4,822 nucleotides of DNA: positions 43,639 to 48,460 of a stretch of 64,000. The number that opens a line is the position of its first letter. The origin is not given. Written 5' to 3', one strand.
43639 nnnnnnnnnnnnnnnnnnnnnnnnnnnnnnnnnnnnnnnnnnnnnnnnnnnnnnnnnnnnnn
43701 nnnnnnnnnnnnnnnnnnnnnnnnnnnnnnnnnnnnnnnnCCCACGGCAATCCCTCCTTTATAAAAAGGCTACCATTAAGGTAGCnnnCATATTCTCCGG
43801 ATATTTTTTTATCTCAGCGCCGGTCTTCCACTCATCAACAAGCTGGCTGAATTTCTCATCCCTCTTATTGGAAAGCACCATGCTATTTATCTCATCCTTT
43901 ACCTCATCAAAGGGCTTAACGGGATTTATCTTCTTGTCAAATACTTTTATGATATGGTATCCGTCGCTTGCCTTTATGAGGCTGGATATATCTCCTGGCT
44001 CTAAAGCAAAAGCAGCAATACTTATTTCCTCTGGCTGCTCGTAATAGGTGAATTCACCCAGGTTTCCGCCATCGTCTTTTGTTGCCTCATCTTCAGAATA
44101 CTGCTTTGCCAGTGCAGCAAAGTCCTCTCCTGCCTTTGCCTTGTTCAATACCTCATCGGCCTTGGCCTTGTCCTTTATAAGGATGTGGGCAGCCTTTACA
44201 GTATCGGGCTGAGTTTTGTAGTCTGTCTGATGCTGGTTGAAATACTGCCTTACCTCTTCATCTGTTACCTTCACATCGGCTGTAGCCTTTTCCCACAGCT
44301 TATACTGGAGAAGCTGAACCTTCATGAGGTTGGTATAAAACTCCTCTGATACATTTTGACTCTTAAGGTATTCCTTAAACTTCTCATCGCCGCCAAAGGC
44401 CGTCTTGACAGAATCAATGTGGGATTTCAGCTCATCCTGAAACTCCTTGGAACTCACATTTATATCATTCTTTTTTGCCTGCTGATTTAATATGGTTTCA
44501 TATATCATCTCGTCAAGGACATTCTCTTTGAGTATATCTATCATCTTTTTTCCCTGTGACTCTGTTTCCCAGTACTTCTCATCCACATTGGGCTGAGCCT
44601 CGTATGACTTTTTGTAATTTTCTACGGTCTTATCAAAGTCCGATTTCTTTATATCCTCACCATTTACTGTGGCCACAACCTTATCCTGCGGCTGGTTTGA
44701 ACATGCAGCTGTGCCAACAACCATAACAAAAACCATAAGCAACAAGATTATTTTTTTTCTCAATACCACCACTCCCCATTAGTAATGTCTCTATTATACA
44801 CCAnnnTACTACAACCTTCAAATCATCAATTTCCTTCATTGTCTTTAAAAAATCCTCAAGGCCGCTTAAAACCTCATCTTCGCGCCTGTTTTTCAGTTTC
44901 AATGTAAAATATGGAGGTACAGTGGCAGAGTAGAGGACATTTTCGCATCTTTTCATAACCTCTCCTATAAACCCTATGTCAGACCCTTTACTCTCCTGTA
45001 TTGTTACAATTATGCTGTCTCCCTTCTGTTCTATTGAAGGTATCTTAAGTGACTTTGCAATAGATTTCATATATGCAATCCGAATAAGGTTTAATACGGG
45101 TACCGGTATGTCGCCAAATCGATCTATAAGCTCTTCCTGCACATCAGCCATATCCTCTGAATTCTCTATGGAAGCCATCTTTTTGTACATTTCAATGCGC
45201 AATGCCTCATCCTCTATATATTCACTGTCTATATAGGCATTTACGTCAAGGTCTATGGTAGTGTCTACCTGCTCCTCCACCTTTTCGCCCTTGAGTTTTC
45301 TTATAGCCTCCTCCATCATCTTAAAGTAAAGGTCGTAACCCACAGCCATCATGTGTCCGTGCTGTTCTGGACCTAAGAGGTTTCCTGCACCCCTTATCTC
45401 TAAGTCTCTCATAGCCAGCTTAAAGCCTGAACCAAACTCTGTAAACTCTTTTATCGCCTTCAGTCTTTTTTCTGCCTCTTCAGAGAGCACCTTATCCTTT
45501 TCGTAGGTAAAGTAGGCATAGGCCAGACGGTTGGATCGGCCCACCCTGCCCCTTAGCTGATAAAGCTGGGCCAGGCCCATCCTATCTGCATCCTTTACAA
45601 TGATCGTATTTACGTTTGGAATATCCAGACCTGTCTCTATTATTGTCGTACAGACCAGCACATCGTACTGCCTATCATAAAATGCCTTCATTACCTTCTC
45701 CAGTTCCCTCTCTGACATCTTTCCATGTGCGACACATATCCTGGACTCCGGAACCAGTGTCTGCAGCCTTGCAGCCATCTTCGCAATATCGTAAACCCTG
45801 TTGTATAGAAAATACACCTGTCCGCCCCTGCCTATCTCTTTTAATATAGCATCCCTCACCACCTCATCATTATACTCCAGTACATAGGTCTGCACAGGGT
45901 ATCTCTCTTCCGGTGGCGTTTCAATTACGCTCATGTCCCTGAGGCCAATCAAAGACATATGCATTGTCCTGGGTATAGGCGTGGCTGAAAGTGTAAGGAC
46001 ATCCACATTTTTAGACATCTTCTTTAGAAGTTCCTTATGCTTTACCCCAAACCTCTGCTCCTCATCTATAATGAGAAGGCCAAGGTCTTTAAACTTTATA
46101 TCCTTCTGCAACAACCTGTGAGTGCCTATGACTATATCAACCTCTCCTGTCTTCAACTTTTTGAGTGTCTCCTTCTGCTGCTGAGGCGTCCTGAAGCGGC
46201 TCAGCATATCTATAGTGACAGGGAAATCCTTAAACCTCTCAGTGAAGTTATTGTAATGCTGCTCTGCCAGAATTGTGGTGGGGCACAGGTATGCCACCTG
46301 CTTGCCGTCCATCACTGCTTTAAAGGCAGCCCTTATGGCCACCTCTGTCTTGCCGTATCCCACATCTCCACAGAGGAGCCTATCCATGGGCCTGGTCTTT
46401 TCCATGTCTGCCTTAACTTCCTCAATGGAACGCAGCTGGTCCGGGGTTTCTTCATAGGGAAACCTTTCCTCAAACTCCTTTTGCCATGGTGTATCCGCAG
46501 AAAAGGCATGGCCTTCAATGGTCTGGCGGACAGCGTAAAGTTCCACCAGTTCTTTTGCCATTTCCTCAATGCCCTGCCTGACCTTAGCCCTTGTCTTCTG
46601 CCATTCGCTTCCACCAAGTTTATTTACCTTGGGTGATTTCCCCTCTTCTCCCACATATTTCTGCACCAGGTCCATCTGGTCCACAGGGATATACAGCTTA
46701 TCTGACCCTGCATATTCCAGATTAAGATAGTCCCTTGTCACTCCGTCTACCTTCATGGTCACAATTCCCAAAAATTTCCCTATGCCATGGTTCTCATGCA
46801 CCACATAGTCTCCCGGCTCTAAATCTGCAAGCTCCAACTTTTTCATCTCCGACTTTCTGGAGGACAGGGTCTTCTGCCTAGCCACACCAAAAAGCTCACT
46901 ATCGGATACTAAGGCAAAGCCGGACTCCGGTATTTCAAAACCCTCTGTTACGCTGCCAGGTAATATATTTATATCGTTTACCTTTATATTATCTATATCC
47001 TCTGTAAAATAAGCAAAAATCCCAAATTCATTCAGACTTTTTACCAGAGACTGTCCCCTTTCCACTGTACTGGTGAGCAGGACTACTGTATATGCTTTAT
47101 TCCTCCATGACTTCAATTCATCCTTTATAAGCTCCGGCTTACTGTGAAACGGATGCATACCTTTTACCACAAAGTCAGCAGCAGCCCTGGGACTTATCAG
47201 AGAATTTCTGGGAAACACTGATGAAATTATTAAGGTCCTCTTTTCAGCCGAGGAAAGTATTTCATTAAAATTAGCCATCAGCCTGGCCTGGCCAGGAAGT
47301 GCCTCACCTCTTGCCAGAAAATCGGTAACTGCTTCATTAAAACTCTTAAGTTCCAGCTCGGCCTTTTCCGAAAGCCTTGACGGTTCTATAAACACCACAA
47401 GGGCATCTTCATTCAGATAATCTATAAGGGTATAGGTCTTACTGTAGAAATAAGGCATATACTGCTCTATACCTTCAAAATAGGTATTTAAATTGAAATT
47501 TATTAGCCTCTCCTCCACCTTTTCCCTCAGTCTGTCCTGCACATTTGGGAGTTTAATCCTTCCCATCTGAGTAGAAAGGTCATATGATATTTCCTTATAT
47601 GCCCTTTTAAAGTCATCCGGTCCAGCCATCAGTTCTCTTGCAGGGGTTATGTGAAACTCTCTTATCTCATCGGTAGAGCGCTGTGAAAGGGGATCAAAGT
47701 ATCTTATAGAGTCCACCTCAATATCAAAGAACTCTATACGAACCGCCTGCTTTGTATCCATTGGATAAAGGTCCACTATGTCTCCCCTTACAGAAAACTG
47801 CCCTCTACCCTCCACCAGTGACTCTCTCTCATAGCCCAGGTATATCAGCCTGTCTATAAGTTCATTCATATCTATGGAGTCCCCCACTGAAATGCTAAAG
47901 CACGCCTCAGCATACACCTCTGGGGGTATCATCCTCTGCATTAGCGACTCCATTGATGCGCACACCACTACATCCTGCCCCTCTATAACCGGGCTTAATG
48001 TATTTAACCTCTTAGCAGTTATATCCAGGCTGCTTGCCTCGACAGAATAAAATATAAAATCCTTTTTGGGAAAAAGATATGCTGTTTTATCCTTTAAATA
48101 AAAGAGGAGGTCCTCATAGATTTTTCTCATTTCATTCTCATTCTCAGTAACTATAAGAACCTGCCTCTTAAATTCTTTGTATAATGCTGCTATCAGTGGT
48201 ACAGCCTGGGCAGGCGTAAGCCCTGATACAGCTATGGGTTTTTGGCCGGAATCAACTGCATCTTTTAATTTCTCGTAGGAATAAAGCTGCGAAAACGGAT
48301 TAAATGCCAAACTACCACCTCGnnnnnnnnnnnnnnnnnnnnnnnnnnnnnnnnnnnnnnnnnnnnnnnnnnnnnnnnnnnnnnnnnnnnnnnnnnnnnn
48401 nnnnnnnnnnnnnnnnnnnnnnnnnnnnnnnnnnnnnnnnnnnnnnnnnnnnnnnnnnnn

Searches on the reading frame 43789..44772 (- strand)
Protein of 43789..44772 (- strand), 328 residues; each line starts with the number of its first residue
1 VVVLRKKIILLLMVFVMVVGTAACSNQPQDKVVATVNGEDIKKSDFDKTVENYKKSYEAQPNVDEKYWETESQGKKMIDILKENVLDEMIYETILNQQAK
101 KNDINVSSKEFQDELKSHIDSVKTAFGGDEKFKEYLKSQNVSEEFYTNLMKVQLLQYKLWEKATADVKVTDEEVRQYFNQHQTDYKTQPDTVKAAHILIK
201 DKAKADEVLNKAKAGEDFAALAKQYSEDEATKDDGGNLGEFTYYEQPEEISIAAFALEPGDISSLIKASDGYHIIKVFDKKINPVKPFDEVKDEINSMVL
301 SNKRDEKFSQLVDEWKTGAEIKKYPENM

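Call 8: search_protein_families(library=pfam, proteins=[window:43789-44772:-])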
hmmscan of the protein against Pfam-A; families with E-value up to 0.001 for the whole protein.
window:43789-44772:- (328 aa): 6 families
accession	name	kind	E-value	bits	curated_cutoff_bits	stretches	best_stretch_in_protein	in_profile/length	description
PF13616.12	Rotamase_3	-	1.7e-23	83.8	22.5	1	184-281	8-116/116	PPIC-type PPIASE domain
PF13624.11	SurA_N_3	-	3.5e-20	72.9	27.2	1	7-159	15-161/162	SurA-like N-terminal domain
PF00639.27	Rotamase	-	9.3e-20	71.9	21.7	1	202-278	19-96/97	PPIC-type PPIASE domain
PF13145.12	Rotamase_2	-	1.1e-19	71.8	27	1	169-293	1-121/121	PPIC-type PPIASE domain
PF13623.11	SurA_N_2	-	2.4e-19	70.1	28.5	1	7-132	15-136/145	SurA-like N-terminal domain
PF09312.16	SurA_N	-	2.9e-06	27.9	30.8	1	30-116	2-77/118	SurA N-terminal domain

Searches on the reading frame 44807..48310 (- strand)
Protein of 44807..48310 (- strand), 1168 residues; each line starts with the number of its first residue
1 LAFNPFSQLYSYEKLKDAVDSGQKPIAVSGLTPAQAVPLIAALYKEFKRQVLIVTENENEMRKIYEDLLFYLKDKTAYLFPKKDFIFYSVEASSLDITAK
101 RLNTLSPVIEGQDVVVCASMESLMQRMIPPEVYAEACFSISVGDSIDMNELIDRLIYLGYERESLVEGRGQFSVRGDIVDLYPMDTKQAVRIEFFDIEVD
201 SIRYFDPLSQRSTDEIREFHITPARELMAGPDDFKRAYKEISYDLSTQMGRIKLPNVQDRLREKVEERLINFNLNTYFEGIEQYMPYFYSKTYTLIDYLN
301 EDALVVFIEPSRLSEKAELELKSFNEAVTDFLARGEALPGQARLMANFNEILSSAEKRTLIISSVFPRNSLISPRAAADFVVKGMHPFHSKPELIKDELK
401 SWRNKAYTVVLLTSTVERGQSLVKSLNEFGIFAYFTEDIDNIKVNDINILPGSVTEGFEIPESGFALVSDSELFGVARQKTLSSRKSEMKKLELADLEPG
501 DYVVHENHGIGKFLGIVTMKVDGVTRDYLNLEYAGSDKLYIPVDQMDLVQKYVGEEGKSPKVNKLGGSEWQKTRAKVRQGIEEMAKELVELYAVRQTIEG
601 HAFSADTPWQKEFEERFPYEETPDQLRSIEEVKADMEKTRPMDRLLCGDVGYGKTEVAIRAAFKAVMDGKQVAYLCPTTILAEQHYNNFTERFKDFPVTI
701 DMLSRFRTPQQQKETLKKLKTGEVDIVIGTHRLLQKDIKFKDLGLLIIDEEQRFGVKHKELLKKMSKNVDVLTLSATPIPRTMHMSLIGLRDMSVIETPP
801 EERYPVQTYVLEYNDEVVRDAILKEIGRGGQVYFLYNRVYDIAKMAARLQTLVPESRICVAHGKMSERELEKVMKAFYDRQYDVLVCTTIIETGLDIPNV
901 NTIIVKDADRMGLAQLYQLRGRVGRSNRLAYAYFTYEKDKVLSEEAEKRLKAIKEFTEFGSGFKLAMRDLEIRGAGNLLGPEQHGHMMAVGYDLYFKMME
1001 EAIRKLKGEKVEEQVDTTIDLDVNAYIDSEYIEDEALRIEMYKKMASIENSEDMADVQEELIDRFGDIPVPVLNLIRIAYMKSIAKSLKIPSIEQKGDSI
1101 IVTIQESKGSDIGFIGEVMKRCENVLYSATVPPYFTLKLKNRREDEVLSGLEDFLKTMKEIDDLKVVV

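Call 26: search_protein_families(library=pfam, proteins=[window:44807-48310:-])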
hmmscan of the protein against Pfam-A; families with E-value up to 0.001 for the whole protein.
window:44807-48310:- (1168 aa): 7 families
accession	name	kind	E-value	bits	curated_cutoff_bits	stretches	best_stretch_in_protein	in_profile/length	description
PF17757.6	UvrB_inter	-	5.4e-29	100.6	22.9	1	139-226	2-90/91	UvrB interaction domain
PF00270.35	DEAD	-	1.1e-28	100.5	26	1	622-783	1-164/167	DEAD/DEAH box helicase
PF03461.20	TRCF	-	4.6e-28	97.9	25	1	1021-1111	1-91/95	TRCF domain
PF02559.22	CarD_TRCF_RID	-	7e-25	87.3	23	1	497-553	1-57/57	CarD-like/TRCF RID domain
PF00271.37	Helicase_C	-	1.3e-22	80.5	23.5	1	822-926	10-109/110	Helicase conserved C-terminal domain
PF04851.21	ResIII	-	2.5e-10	40.9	22.5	1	622-778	5-162/164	Type III restriction enzyme, res subunit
PF22590.2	Cas3-like_C_2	-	9.7e-07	29.5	27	1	829-927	2-105/106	CRISPR-associated nuclease/helicase Cas3, C-terminal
